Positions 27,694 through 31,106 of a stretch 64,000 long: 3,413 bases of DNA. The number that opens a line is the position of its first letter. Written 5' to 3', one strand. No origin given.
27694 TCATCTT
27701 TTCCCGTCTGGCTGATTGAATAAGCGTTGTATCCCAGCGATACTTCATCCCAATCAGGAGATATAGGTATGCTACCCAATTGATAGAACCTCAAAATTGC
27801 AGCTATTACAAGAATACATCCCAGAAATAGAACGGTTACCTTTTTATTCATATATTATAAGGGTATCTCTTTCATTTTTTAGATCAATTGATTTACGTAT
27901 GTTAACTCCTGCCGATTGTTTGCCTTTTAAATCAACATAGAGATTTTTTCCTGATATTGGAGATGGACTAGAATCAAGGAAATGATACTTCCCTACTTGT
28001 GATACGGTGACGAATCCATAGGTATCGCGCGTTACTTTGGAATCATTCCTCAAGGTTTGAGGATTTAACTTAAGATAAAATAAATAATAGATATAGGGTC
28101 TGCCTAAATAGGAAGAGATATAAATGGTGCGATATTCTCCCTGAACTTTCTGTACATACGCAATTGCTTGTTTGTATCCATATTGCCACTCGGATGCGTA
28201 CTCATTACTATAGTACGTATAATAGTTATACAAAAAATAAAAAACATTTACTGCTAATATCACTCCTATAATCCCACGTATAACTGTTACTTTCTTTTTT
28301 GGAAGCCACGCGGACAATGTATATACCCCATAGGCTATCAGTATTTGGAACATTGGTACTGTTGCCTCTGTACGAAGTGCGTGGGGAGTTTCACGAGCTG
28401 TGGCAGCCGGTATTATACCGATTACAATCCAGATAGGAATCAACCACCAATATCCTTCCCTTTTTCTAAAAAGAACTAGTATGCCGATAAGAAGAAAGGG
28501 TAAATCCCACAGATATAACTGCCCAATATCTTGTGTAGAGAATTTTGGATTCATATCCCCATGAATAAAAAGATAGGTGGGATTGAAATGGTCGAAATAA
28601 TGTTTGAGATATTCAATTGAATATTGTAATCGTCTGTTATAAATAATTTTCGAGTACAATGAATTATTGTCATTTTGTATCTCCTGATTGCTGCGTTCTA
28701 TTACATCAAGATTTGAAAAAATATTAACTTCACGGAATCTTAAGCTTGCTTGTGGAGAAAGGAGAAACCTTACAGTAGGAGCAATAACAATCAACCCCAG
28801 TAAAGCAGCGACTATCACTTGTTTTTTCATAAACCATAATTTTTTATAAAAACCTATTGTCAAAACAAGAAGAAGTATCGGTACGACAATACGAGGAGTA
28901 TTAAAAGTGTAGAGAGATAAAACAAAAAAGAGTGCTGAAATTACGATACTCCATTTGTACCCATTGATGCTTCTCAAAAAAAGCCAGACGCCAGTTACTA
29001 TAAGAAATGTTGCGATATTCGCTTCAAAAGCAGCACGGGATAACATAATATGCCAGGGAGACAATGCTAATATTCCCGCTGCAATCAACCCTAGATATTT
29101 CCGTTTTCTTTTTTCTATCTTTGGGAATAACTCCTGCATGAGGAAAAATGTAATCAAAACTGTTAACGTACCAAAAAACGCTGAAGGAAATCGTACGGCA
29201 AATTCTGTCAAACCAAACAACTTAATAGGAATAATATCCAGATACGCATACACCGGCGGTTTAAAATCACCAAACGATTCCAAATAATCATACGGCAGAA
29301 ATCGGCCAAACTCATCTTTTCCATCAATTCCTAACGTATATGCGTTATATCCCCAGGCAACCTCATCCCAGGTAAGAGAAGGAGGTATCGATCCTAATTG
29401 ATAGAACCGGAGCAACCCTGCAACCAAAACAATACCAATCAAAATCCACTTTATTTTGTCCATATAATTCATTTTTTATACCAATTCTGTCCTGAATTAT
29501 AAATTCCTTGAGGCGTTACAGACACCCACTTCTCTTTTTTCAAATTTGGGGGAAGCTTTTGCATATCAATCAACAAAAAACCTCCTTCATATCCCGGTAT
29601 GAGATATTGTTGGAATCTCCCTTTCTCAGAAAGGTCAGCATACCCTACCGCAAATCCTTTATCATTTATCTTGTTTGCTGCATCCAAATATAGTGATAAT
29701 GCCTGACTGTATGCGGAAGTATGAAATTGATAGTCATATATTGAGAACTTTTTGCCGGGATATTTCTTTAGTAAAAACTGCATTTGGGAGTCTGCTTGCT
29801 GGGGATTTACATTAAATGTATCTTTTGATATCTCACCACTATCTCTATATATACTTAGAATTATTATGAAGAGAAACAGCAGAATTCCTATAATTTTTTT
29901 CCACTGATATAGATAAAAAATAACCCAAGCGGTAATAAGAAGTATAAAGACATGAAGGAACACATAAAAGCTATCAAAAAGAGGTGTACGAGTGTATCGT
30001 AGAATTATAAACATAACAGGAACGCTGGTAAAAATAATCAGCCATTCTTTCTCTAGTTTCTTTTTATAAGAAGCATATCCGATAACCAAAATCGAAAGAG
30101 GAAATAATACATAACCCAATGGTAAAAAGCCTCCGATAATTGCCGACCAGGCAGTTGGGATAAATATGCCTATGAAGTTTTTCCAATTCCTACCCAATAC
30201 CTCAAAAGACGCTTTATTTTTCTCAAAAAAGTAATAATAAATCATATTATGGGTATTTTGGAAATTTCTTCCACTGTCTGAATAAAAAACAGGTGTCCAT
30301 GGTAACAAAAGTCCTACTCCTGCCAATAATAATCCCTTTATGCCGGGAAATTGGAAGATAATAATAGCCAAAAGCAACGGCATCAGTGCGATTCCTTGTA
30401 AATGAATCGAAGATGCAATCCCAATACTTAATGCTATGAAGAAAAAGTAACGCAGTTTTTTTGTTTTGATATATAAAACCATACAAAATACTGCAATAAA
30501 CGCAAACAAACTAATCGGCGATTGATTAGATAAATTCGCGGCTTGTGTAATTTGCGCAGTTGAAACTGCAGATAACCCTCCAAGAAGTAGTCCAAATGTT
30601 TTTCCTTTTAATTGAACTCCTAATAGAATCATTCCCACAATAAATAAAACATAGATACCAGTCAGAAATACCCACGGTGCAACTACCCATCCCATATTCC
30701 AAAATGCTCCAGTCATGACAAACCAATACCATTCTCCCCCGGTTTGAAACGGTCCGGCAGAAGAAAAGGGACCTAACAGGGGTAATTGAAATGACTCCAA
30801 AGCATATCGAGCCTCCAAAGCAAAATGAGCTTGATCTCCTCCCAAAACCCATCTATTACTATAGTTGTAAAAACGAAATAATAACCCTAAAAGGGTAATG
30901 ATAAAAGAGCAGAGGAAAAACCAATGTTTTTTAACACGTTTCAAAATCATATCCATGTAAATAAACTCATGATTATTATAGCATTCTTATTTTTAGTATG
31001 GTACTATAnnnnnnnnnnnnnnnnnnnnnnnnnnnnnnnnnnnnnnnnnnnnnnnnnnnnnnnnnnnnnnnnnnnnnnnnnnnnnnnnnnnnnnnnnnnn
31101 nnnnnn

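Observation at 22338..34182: Alternating tandem array of four GT39-like and three 'family B' membrane-protein paralogs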

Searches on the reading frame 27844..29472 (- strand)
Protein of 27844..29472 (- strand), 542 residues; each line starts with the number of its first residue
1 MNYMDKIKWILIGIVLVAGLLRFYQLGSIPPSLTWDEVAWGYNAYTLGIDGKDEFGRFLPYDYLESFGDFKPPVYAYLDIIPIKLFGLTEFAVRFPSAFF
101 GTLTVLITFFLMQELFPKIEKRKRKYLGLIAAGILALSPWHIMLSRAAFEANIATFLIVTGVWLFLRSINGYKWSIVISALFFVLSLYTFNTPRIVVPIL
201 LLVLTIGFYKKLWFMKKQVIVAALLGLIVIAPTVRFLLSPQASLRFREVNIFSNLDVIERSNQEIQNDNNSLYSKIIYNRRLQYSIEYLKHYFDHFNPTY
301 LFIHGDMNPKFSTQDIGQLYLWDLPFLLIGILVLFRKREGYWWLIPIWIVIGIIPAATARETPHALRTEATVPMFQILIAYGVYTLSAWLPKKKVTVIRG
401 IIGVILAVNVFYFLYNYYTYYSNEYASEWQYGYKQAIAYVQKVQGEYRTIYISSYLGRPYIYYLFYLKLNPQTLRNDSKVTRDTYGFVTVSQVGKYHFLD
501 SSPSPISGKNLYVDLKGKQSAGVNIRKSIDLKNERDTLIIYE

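Call 4: search_protein_families(library=pfam, proteins=[window:27844-29472:-], max_evalue=0.1)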
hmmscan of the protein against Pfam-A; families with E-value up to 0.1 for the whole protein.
window:27844-29472:- (542 aa): 2 families
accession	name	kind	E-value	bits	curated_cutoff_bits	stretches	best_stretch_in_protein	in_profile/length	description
PF13231.12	PMT_2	-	2.6e-09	38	26.1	1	71-234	2-158/160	Dolichyl-phosphate-mannose-protein mannosyltransferase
PF02366.24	PMT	-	5.5e-08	33.1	22.7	1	16-229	4-227/245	Dolichyl-phosphate-mannose-protein mannosyltransferase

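Call 15: find_encoding_contigs(protein=window:27844-29472:-, flank=10000, max_places=6)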
Protein window:27844-29472:- (542 aa): 3 contigs read that carry it; 3 places shown.
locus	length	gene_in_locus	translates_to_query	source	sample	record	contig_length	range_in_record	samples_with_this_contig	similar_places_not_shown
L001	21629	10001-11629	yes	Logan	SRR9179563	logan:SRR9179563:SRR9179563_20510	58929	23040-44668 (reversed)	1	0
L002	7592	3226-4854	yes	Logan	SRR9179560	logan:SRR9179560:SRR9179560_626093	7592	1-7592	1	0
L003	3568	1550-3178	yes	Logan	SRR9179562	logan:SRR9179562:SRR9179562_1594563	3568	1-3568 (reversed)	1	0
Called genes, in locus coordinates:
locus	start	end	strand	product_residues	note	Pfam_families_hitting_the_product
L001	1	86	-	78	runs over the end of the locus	-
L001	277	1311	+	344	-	PF00534:Glycos_transf_1, PF13692:Glyco_trans_1_4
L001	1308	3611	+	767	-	PF09586:YfhO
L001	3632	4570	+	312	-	PF00535:Glycos_transf_2, PF13641:Glyco_tranf_2_3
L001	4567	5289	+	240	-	PF00535:Glycos_transf_2, PF13641:Glyco_tranf_2_3 (weak)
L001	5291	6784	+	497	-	PF13231:PMT_2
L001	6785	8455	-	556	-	PF02366:PMT (weak), PF13231:PMT_2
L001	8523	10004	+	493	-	-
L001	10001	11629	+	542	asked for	PF02366:PMT, PF13231:PMT_2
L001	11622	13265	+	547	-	PF13231:PMT_2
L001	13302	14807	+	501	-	PF13231:PMT_2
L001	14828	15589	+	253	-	PF00535:Glycos_transf_2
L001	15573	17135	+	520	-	PF13231:PMT_2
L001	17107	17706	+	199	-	-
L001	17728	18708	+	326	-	PF01073:3Beta_HSD, PF01370:Epimerase, PF02719:Polysacc_synt_2, PF04321:RmlD_sub_bind, PF05368:NmrA (weak), PF07993:NAD_binding_4 (faint), PF13460:NAD_binding_10, PF16363:GDP_Man_Dehyd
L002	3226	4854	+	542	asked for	PF02366:PMT, PF13231:PMT_2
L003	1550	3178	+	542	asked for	PF02366:PMT, PF13231:PMT_2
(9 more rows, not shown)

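Call 32: search_solved_structures(query=window:27844-29472:-, max_evalue=0.01)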
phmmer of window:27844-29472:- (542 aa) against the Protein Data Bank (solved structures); distinct sequences matched with E-value up to 0.01: 0.

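Call 58: search_protein_families(library=ncbifam, proteins=[window:27844-29472:-], max_evalue=0.01)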
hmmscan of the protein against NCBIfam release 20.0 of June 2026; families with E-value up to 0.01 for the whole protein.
window:27844-29472:- (542 aa): 1 family
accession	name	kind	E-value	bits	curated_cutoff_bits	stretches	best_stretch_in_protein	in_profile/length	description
TIGR03663.1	TIGR03663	subfamily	0.00019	20.6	126.25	1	11-187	4-160/435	flippase activity-associated protein Agl23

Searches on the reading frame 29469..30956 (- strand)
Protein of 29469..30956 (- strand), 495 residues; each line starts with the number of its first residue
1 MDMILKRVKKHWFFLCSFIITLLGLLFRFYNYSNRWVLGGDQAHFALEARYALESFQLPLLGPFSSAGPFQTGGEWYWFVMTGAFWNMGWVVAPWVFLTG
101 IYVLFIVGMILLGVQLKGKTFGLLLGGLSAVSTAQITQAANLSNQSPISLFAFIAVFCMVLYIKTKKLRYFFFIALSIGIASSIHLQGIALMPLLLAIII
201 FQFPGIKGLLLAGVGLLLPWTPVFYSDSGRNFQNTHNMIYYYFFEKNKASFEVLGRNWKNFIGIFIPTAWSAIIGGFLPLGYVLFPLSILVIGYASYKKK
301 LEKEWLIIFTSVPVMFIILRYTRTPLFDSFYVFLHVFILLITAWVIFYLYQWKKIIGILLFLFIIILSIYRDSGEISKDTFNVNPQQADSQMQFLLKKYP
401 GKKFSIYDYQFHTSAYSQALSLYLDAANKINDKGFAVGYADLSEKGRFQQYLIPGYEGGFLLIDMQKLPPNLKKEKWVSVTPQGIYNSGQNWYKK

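Call 4: search_protein_families(library=pfam, proteins=[window:29469-30956:-], max_evalue=0.1)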
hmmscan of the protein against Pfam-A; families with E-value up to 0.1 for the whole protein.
window:29469-30956:- (495 aa): 0 families

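Call 58: search_protein_families(library=ncbifam, proteins=[window:29469-30956:-], max_evalue=0.01)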
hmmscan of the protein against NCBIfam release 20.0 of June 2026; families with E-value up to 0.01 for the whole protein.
window:29469-30956:- (495 aa): 0 families

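Call 66: find_homologous_proteins(query=window:29469-30956:-, max_evalue=0.00001)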
Query window:29469-30956:- (495 aa): 217 proteins with E <= 0.00001 among 8000 candidates; the best 120 are listed.
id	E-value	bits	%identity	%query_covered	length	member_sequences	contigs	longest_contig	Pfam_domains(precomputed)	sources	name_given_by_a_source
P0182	0.0e+0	1107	100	100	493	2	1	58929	-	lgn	-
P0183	2.0e-248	844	74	100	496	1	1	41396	-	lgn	-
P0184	4.5e-172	592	55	100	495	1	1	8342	-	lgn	-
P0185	5.2e-170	585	56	95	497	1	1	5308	-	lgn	-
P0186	6.5e-168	578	55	98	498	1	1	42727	-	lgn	-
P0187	2.8e-167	576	53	98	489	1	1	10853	-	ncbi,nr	ncbi:MAG TPA: hypothetical protein VLG50_01550 [Candidatus Saccharimonadales bacterium]|nr:hypotheti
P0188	5.6e-166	572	52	100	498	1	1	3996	-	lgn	-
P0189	1.4e-132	461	44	99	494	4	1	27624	-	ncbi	ncbi:MAG: hypothetical protein AAB662_01675 [Patescibacteria group bacterium]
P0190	4.2e-132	460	45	98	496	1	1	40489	PF13231.13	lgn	-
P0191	1.6e-131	458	48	98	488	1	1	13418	-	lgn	-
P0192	4.5e-131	456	47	97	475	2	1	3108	-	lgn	-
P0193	1.2e-130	455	46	100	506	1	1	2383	-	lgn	-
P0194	3.8e-130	453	45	99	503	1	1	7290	-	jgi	jgi:hypothetical protein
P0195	6.8e-130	452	44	98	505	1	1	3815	PF13231.13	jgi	jgi:hypothetical protein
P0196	1.6e-129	451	47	99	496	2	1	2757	PF13231.13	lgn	-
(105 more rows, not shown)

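Call 82: predict_structure(alignment_id=A6)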
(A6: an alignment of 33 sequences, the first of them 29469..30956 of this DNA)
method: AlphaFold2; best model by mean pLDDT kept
length: 495 residues; sequences in the alignment: 33
mean_pLDDT: 91.7   pTM: 0.91
mean pLDDT of the five models: 91.7, 91.4, 90.3, 90.0, 86.9
residues with pLDDT >= 90: 368; 70-90: 109; 50-70: 18; < 50: 0
segments of 3 or more residues with pLDDT < 50: none
pLDDT, mean of each block of 10 residues (from residue 1): 84 96 96 89 94 94 81 94 92 96 98 98 98 92 92 98 98 98 91 97 97 97 90 88 74 76 91 92 96 95 96 92 67 94 98 96 95 80 88 96 96 92 96 95 90 90 92 86 93 77
secondary structure, 60 per line:
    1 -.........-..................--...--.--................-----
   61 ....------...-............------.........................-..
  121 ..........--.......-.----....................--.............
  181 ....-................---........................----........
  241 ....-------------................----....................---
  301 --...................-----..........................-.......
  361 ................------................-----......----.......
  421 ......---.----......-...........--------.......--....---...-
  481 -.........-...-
elements in order: H2-10 H12-29 H40-55 E61-64 E71-73 H75-86 H93-117 H119-130 H133-139 H146-165 H168-184 H186-201 H205-228 H233-244 H258-273 H278-297 H303-321 H327-352 H354-376 H383-398 E404-409 H414-426 E435-440 H442-451 E461-464 H470-473 E477-479 H482-490

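Call 84: fold_search(model_id=the predicted structure, library=pdb)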
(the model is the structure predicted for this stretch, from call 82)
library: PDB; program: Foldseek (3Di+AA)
matches with E <= 10: 380; with E <= 0.001: 22
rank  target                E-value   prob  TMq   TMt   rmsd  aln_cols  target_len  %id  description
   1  3waj                  5.7e-07  1.00  0.50  0.34  15.7       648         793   12  Crystal structure of the Archaeoglobus fulgidus oligosaccharyltransferase (O29867_ARCFU) complex with Zn and sulfate (released 2013-10-30)
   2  3wak                  6.5e-07  1.00  0.51  0.32  15.1       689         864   12  Crystal structure of the Archaeoglobus fulgidus oligosaccharyltransferase (O29867_ARCFU) in the apo form (released 2013-10-30)
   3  7e9s_A                7.4e-07  1.00  0.47  0.30  16.2       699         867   13  Archaeal oligosaccharyltransferase AglB from Archaeoglobus fulgidus in complex with an inhibitory peptide and a dolich (released 2021-09-08)
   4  5ezm                  3.3e-06  1.00  0.64  0.60   6.8       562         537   12  Crystal Structure of ArnT from Cupriavidus metallidurans in the apo state (released 2016-02-17)
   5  5gmy_A                3.9e-06  1.00  0.49  0.31  16.3       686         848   12  Crystal structure of the Archaeoglobus fulgidus oligosaccharyltransferase (O29867_ARCFU) tethered with an acceptor pep (released 2017-02-01)
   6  9s6t_A                1.2e-05  1.00  0.60  0.62   7.9       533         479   11  Ternary cryo-EM structure of chicken ALG12 with Dol25-PP-GlcNAc2Man7, Dol25-P-Man, and Fab (released 2026-03-18)
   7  3rce_A                1.4e-05  1.00  0.46  0.35   9.5       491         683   13  Bacterial oligosaccharyltransferase PglB (released 2011-06-15)
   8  5f15                  2.2e-05  1.00  0.61  0.56   7.3       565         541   12  Crystal Structure of ArnT from Cupriavidus metallidurans bound to Undecaprenyl phosphate (released 2016-02-17)
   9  6gxc_A                4.0e-05  1.00  0.48  0.36   9.5       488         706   12  Bacterial oligosaccharyltransferase PglB in complex with an inhibitory peptide and a reactive lipid-linked oligosaccha (released 2018-11-14)
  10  5ogl_A                4.9e-05  1.00  0.49  0.36   9.4       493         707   13  Structure of bacterial oligosaccharyltransferase PglB in complex with an acceptor peptide and an lipid-linked oligosac (released 2017-10-25)
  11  9s6u_A                7.6e-05  1.00  0.55  0.51   6.0       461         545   12  Ternary cryo-EM structure of human ALG9 with Dol25-PP-GlcNAc2Man8, Dol25-P-Man and Fab (released 2026-03-18)
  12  8b6l_I                9.8e-05  1.00  0.43  0.33  16.6       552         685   12  Subtomogram average of the human Sec61-TRAP-OSTA-translocon (released 2022-12-07)
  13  9i5k_A                1.2e-04  1.00  0.54  0.55   8.0       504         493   14  Structure of the Chaetomium thermophilum Pmt4 homodimer (C2 symmetry) (released 2025-12-24)
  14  8pn9_A                1.6e-04  1.00  0.52  0.41  12.2       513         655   12  Structure of human oligosaccharyltransferase OST-A complex bound to NGI-1 (released 2024-05-08)
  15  9s6s_A                1.9e-04  1.00  0.51  0.47   7.3       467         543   12  Ternary cryo-EM structure of human ALG9 with Dol25-PP-GlcNAc2Man6, Dol25-P-Man and Fab (released 2026-03-18)
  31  7bvf_A                7.7e-03  1.00  0.48  0.24   5.5       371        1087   12  Cryo-EM structure of Mycobacterium tuberculosis arabinosyltransferase EmbA-EmbB-AcpM2 in complex with ethambutol (released 2020-04-29)
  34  7bvf_B                2.1e-02  1.00  0.46  0.24   7.2       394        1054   12  Cryo-EM structure of Mycobacterium tuberculosis arabinosyltransferase EmbA-EmbB-AcpM2 in complex with ethambutol (released 2020-04-29)
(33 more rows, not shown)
